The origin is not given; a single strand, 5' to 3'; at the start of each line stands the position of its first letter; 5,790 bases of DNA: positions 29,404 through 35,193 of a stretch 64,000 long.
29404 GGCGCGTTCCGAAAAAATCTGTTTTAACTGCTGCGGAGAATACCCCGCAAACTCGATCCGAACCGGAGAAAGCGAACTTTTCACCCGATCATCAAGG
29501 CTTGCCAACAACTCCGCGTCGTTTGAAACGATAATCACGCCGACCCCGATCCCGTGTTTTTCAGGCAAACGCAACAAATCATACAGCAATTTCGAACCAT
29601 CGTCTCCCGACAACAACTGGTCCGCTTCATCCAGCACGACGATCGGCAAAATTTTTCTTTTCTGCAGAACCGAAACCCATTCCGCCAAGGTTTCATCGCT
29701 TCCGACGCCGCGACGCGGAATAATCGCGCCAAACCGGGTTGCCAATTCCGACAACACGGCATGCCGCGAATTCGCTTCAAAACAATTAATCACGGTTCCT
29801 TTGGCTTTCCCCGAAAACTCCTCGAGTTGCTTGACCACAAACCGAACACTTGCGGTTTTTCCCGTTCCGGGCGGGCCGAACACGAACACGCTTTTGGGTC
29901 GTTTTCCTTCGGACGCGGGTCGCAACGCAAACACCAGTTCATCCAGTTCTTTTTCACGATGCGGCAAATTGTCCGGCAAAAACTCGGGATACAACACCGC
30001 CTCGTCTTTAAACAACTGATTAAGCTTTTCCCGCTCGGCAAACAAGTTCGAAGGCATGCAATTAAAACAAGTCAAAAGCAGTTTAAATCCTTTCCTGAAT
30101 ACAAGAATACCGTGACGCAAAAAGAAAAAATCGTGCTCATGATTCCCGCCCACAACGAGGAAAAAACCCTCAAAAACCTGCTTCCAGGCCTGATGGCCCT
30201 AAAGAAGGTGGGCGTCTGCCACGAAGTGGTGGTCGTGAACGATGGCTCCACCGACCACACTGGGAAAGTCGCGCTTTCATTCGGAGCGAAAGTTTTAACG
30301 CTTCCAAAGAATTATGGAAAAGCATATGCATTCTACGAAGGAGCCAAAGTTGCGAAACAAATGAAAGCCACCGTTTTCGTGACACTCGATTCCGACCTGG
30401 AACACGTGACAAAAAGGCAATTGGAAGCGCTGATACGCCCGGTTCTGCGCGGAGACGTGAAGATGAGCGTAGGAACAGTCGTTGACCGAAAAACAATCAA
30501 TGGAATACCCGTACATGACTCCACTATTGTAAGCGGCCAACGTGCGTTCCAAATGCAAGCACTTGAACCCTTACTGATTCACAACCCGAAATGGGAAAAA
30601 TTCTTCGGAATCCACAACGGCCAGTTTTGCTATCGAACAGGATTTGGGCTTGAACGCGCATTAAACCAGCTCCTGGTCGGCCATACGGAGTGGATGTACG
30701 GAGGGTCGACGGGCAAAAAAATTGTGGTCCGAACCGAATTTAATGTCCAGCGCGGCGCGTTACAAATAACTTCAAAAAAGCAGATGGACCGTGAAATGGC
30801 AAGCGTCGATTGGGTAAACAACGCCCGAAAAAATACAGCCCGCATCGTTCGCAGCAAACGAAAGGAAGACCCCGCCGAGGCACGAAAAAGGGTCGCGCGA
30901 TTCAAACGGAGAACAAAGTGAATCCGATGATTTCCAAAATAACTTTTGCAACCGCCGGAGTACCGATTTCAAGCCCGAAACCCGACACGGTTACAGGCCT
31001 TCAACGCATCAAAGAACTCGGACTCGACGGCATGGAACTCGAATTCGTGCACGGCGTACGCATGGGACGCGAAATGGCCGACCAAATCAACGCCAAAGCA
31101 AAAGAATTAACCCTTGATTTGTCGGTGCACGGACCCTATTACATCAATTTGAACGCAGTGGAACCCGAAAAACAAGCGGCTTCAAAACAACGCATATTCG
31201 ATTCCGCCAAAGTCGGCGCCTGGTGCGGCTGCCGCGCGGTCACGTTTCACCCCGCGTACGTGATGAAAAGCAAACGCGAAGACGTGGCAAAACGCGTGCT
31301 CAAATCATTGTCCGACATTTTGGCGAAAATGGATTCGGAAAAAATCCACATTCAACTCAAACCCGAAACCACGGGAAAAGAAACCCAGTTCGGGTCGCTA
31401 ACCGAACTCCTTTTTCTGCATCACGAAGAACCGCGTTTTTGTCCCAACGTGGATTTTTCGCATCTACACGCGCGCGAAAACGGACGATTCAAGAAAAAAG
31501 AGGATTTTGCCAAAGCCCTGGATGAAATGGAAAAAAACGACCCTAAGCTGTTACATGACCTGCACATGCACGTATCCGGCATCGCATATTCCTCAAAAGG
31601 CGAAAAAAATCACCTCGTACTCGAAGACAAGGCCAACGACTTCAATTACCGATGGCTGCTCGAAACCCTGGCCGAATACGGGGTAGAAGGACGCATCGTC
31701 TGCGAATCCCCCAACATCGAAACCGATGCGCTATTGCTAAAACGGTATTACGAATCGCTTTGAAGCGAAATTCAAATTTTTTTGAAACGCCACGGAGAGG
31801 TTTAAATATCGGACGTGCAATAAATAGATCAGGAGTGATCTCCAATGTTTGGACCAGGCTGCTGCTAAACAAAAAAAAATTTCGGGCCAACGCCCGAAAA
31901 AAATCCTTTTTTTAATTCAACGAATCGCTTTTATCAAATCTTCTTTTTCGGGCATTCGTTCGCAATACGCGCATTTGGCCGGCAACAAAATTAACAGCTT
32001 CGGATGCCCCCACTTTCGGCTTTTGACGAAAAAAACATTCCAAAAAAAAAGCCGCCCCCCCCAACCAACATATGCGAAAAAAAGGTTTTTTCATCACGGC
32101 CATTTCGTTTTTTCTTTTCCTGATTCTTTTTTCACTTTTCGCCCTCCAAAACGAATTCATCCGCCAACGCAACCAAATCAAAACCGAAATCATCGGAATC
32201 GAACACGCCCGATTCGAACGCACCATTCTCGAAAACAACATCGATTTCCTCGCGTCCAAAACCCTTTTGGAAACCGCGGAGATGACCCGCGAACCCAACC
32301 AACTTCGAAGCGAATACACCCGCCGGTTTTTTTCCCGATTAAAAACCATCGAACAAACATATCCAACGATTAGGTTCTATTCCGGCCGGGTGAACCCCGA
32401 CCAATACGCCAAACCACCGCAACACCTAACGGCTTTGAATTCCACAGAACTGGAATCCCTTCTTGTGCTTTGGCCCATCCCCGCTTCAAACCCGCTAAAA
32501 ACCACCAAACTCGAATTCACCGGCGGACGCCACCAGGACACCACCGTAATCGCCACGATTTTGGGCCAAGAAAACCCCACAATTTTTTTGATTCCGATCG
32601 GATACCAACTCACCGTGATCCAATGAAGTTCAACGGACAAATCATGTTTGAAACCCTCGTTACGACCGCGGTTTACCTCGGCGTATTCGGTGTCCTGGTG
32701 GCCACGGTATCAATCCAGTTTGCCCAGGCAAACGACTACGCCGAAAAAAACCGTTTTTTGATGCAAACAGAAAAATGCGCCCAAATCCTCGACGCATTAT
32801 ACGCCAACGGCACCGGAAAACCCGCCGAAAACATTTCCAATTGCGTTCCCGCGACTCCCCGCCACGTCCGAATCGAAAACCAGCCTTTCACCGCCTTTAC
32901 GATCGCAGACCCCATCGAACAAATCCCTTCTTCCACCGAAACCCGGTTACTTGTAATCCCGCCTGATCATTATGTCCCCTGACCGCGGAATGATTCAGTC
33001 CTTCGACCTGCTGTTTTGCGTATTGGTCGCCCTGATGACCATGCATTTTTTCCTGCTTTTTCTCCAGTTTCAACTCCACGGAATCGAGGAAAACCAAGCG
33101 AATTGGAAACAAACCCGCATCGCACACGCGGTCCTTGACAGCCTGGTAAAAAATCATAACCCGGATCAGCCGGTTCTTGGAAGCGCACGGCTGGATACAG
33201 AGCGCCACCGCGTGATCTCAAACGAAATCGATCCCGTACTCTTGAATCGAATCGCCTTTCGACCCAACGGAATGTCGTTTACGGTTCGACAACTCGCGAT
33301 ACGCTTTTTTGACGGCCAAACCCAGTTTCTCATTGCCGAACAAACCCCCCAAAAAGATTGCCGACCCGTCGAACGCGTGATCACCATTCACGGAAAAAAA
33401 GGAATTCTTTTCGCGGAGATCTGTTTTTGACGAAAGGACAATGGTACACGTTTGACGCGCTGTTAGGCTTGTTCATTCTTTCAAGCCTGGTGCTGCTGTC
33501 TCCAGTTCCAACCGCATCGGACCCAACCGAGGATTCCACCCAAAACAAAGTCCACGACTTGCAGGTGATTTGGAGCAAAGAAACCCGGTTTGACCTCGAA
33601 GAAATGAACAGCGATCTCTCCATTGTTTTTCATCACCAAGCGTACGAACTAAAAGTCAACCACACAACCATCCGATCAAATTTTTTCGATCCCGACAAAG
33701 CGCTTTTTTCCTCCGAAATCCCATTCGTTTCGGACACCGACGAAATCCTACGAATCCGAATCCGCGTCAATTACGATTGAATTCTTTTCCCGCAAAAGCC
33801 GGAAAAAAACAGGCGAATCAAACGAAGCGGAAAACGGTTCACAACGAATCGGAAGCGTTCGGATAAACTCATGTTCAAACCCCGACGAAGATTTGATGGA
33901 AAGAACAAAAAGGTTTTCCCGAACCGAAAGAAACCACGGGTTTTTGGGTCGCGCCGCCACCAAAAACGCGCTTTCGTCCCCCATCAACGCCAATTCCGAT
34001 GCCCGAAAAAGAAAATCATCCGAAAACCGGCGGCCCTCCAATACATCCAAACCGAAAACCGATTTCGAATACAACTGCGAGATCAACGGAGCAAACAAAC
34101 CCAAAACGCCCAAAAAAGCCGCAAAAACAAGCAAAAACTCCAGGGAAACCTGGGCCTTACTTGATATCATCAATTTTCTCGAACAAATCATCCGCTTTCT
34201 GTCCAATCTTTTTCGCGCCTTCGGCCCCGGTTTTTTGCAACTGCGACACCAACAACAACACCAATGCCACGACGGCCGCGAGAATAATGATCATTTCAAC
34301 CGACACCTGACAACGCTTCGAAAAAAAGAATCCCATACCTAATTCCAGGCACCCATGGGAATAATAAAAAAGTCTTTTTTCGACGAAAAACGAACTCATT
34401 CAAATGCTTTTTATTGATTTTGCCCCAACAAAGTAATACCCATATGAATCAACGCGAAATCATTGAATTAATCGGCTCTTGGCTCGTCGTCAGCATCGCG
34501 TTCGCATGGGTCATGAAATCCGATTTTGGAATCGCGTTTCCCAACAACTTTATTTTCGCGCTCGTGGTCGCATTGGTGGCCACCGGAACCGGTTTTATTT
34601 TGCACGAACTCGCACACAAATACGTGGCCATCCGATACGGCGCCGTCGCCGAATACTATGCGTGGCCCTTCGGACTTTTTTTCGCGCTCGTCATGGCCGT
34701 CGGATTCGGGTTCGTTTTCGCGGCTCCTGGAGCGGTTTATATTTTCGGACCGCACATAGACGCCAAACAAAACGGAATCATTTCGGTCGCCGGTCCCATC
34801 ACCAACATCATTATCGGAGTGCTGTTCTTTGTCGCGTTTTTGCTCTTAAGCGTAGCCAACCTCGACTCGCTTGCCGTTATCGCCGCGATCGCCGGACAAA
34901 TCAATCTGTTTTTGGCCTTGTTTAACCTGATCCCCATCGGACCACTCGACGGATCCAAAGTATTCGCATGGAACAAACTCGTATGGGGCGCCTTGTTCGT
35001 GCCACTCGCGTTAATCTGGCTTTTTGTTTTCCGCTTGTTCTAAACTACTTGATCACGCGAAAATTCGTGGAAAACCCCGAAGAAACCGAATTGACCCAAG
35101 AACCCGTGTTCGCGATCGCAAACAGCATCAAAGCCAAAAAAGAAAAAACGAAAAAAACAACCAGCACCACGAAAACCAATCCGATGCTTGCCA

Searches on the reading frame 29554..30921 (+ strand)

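Call 55: search_protein_families(library=pfam, proteins=[window:29554-30921:+], max_evalue=0.0001)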
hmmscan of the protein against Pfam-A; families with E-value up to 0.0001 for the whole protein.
window:29554-30921:+ (455 aa): 1 family
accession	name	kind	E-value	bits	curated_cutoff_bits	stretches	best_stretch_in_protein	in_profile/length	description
PF00535.33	Glycos_transf_2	-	4.3e-19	69.5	23.3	1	196-334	3-134/168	Glycosyl transferase family 2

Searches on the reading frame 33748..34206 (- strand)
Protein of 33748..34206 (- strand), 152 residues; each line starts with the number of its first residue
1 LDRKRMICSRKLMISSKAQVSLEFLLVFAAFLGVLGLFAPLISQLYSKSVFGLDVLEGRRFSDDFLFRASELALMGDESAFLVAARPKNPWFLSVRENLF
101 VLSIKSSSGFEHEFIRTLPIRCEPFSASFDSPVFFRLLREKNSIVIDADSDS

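Call 36: search_protein_families(library=pfam, proteins=[window:33748-34206:-], max_evalue=0.001)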
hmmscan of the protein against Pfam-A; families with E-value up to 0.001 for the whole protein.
window:33748-34206:- (152 aa): 1 family
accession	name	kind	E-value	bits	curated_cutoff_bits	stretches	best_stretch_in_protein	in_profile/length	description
PF04021.17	Class_IIIsignal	-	0.00014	22.2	23.7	1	16-37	1-22/27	Class III signal peptide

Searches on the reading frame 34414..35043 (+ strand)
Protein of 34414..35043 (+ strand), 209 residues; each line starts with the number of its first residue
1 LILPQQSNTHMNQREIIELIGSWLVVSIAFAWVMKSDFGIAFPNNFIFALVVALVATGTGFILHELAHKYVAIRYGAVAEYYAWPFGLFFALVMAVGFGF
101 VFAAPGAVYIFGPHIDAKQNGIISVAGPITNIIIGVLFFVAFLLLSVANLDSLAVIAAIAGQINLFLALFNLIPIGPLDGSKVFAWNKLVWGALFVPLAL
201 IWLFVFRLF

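Call 36: search_protein_families(library=pfam, proteins=[window:34414-35043:+], max_evalue=0.001)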
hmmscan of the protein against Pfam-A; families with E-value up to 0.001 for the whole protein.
window:34414-35043:+ (209 aa): 1 family
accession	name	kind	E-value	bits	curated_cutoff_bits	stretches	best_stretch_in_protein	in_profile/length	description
PF02163.28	Peptidase_M50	-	1.3e-10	41.5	27.2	2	155-184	161-190/221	Peptidase family M50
